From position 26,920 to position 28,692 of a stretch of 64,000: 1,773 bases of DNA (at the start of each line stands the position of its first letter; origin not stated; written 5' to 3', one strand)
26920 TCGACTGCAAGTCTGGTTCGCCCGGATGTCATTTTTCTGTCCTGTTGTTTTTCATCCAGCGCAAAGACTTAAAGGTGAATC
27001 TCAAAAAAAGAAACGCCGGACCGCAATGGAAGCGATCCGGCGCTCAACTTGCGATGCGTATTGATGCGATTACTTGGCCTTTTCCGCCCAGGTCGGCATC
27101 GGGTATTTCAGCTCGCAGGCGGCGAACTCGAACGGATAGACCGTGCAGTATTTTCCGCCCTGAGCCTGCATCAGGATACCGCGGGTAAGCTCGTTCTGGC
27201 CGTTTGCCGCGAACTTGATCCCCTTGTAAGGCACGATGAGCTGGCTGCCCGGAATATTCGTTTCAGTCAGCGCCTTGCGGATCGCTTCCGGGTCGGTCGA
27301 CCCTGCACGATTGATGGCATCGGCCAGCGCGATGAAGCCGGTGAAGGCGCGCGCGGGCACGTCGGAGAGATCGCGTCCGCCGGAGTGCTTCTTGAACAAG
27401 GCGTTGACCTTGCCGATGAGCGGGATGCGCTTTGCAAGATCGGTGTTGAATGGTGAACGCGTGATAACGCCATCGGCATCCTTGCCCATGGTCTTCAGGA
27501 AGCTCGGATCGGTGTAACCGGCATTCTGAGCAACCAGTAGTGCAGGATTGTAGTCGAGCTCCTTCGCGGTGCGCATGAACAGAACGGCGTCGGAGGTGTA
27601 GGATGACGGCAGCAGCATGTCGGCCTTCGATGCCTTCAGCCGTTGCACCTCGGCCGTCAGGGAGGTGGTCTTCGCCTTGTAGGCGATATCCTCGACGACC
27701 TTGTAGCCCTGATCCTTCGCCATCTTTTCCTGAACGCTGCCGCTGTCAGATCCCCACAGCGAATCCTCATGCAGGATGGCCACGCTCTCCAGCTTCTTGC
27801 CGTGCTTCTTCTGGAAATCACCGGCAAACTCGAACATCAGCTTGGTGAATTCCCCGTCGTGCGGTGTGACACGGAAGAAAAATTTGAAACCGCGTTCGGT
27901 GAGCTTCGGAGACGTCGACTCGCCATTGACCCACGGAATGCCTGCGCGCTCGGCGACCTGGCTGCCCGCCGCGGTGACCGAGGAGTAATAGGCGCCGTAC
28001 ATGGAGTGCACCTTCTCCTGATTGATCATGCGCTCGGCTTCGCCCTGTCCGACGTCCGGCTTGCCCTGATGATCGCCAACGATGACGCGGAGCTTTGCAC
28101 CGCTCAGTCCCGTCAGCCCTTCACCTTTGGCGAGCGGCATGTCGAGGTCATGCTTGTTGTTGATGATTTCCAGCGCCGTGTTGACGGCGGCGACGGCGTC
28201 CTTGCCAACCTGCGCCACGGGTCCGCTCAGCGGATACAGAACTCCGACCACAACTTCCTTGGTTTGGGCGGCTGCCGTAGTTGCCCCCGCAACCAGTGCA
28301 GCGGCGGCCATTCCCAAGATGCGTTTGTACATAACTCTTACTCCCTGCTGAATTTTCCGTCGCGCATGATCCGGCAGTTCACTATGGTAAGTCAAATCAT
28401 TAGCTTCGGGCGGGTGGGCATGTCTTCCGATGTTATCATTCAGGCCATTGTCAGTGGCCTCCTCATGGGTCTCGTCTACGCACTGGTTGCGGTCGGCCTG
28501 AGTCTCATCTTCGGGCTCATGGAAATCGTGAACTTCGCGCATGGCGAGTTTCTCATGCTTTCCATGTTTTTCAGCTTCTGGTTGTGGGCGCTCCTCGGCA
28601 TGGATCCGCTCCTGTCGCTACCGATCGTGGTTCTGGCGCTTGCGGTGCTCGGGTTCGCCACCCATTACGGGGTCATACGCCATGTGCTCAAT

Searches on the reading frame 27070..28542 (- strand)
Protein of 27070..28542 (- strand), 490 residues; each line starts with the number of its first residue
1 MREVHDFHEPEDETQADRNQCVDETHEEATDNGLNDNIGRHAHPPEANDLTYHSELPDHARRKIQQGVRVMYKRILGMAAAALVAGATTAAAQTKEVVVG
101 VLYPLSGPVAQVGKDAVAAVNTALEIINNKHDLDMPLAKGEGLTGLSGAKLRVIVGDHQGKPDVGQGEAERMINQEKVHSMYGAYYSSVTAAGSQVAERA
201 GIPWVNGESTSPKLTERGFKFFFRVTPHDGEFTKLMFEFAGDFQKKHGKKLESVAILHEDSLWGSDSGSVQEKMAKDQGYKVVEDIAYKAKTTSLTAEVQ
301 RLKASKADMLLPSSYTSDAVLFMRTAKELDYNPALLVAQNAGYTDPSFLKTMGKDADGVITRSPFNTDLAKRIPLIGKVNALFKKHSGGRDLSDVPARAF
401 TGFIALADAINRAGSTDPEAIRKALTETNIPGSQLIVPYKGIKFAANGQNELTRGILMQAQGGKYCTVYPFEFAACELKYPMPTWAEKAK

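Call 49: search_protein_families(library=pfam, proteins=[window:27070-28542:-], max_evalue=0.00001)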
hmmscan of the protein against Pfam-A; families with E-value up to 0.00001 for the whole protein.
window:27070-28542:- (490 aa): 3 families
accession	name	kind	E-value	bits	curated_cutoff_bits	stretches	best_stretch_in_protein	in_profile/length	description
PF13458.12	Peripla_BP_6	-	1e-53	183.7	31.7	1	97-450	2-329/343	Periplasmic binding protein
PF13433.12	Peripla_BP_5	-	2e-15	57.2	27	1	99-198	3-89/363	Periplasmic binding protein domain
PF01094.35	ANF_receptor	-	5.6e-13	49.1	25.4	1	145-426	19-305/353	Receptor family ligand binding region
